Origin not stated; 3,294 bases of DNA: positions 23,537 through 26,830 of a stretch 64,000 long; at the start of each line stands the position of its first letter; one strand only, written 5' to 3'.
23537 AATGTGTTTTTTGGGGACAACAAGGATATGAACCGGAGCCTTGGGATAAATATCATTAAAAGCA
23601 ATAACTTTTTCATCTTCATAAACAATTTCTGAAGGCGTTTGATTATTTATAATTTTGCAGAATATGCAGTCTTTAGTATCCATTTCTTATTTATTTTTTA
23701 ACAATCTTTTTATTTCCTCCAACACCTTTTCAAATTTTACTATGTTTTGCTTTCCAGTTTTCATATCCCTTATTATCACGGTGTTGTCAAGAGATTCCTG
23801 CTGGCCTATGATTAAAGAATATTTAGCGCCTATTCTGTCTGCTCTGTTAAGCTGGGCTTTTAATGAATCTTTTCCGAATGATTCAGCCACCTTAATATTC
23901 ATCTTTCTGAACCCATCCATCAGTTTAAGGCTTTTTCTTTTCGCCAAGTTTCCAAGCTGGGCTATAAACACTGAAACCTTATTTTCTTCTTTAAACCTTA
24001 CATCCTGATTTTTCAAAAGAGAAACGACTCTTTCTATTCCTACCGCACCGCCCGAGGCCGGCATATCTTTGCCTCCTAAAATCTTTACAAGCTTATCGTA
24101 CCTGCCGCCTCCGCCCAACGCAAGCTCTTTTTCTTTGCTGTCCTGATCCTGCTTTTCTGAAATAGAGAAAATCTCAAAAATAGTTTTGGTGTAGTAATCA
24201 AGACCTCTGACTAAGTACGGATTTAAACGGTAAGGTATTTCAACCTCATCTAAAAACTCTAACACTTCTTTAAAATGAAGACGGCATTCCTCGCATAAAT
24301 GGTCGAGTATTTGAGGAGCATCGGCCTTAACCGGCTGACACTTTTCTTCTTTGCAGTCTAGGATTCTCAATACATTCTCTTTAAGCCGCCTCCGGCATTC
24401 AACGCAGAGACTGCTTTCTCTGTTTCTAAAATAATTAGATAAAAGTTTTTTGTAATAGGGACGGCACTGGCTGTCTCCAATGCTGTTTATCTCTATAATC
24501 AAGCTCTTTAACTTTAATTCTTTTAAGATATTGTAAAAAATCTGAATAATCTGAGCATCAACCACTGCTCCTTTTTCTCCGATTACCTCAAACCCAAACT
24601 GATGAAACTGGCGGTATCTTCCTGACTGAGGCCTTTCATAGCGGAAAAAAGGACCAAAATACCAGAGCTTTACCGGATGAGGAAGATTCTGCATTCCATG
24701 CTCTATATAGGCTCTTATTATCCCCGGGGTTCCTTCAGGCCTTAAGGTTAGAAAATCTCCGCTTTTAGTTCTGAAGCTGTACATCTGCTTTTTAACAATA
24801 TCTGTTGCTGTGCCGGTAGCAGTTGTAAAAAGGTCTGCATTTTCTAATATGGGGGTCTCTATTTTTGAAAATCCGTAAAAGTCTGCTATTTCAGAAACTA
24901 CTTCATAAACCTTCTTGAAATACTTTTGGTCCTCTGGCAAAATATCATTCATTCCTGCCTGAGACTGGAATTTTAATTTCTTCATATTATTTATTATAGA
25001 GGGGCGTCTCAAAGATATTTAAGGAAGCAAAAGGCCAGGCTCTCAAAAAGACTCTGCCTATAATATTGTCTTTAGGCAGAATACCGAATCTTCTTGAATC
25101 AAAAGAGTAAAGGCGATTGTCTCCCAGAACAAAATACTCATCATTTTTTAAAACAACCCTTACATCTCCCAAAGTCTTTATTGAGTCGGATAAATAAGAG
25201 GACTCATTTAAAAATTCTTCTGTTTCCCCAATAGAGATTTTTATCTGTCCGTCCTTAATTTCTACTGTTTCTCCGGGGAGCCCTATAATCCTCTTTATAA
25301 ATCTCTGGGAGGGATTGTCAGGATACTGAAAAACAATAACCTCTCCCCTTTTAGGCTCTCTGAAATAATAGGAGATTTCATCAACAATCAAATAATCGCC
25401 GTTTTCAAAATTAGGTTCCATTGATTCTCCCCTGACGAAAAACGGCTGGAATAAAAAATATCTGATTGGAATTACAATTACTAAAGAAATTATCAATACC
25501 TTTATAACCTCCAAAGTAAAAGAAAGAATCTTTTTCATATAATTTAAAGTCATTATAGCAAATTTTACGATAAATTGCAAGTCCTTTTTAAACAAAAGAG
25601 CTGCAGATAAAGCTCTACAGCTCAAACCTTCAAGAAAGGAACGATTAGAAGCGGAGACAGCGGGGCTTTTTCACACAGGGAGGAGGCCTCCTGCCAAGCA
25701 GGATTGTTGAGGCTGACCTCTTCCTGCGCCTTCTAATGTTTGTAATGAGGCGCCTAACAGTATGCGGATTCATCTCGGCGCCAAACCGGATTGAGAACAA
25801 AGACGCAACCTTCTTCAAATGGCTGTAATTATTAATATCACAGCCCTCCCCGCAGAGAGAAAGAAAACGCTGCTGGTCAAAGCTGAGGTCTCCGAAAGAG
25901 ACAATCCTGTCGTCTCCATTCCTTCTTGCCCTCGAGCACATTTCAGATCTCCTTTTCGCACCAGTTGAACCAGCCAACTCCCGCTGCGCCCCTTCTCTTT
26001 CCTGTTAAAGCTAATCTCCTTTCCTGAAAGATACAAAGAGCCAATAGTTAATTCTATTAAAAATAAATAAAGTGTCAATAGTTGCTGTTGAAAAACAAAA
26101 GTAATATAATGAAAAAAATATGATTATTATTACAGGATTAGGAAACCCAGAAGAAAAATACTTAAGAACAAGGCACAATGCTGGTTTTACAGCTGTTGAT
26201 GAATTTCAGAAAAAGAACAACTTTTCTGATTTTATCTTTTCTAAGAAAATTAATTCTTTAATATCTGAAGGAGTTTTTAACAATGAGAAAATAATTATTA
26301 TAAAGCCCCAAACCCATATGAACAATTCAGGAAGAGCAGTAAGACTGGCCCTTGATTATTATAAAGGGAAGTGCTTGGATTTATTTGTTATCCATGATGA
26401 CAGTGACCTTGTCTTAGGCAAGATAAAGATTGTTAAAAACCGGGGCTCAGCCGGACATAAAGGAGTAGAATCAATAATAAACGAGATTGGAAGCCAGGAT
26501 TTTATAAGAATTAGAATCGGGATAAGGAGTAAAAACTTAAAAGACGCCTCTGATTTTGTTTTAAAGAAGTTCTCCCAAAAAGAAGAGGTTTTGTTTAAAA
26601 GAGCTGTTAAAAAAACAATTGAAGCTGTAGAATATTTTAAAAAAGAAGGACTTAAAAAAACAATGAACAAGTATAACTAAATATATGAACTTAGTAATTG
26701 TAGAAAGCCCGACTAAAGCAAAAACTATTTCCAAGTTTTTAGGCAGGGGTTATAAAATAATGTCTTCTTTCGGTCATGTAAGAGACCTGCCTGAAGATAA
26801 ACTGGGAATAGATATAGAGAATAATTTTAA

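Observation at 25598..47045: Scattered G+C-rich autonomous cassettes with consensus promoters and strong SDs in an SD-poor, A+T-rich genome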

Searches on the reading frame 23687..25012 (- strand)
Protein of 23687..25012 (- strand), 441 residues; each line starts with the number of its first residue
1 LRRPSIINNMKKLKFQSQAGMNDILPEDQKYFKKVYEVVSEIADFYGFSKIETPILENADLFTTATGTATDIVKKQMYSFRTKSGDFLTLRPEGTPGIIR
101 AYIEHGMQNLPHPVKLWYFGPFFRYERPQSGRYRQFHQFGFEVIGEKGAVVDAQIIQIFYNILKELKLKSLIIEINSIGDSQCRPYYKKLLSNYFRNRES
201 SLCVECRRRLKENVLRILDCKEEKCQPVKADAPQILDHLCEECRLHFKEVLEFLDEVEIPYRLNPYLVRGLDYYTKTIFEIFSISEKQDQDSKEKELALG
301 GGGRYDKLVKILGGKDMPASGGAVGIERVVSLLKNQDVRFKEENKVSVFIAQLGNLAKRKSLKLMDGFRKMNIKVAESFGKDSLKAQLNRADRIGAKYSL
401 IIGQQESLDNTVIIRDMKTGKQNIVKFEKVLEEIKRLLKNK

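Call 96: search_protein_families(library=pfam, proteins=[window:23687-25012:-], max_evalue=0.001)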
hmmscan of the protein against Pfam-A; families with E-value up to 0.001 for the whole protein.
window:23687-25012:- (441 aa): 5 families
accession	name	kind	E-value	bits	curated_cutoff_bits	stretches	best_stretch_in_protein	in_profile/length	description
PF13393.11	tRNA-synt_His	-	2.7e-42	145.5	25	1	20-329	1-308/308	Histidyl-tRNA synthetase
PF00587.30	tRNA-synt_2b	-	9.8e-15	55.5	29.3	1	78-282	1-121/179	tRNA synthetase class II core domain (G, H, P, S and T)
PF03129.25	HGTP_anticodon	-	1.1e-11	45.2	21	1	348-436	2-93/94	Anticodon binding domain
PF00152.25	tRNA-synt_2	-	0.00023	20.8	25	0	30-336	20-295/308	tRNA synthetases class II (D, K and N)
PF01409.25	tRNA-synt_2d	-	0.00025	21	19.8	1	22-162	9-152/246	tRNA synthetases class II core domain (F)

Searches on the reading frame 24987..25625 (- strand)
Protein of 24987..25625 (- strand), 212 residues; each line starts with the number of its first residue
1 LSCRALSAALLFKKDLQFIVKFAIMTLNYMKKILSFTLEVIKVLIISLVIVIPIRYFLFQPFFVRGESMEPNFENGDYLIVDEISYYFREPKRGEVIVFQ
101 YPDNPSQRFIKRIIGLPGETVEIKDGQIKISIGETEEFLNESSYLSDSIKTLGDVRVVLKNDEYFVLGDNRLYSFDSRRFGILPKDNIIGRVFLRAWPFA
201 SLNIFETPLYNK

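Call 96: search_protein_families(library=pfam, proteins=[window:24987-25625:-], max_evalue=0.001)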
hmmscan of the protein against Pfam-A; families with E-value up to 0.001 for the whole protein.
window:24987-25625:- (212 aa): 2 families
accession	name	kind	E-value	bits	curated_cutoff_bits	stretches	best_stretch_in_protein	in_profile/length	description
PF10502.14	Peptidase_S26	-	2.3e-47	161.5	22.9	1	38-197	2-168/168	Signal peptidase, peptidase S26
PF00717.28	Peptidase_S24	-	8.6e-07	29.1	23.3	1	63-122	39-90/116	Peptidase S24-like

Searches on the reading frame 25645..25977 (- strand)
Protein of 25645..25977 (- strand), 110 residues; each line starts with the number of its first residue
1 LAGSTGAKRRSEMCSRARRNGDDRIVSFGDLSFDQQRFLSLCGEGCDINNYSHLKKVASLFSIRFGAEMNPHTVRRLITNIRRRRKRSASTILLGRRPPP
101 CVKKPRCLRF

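Call 5: search_protein_families(library=pfam, proteins=[window:25645-25977:-], max_evalue=0.01)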
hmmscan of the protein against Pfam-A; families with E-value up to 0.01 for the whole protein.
window:25645-25977:- (110 aa): 0 families

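Call 51: find_homologous_proteins(query=window:25645-25941:-, max_evalue=0.01)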
Query window:25645-25941:-: 8 candidates shared short words with the query, none scored E <= 0.01.

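Call 62: search_protein_representatives(protein=window:25645-25941:-)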
Query: 98 residues. Proteins with E-value up to 0.001 (for the whole library): 2; up to 1e-10: 1; up to 1e-30: 0. The best 2 are listed.
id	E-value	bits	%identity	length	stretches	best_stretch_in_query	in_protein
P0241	1.2e-13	67.4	26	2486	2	51-93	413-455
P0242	6.7e-08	49.0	30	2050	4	50-86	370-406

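Call 92: search_protein_families(library=pfam, proteins=[window:25645-25941:-], max_evalue=0.1)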
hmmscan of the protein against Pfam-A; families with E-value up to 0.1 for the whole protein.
window:25645-25941:- (98 aa): 0 families

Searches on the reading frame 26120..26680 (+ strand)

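Call 96: search_protein_families(library=pfam, proteins=[window:26120-26680:+], max_evalue=0.001)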
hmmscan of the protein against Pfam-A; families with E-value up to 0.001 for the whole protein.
window:26120-26680:+ (186 aa): 1 family
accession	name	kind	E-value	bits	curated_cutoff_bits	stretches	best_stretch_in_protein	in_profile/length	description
PF01195.25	Pept_tRNA_hydro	-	1.1e-55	188.8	27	1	3-186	1-183/183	Peptidyl-tRNA hydrolase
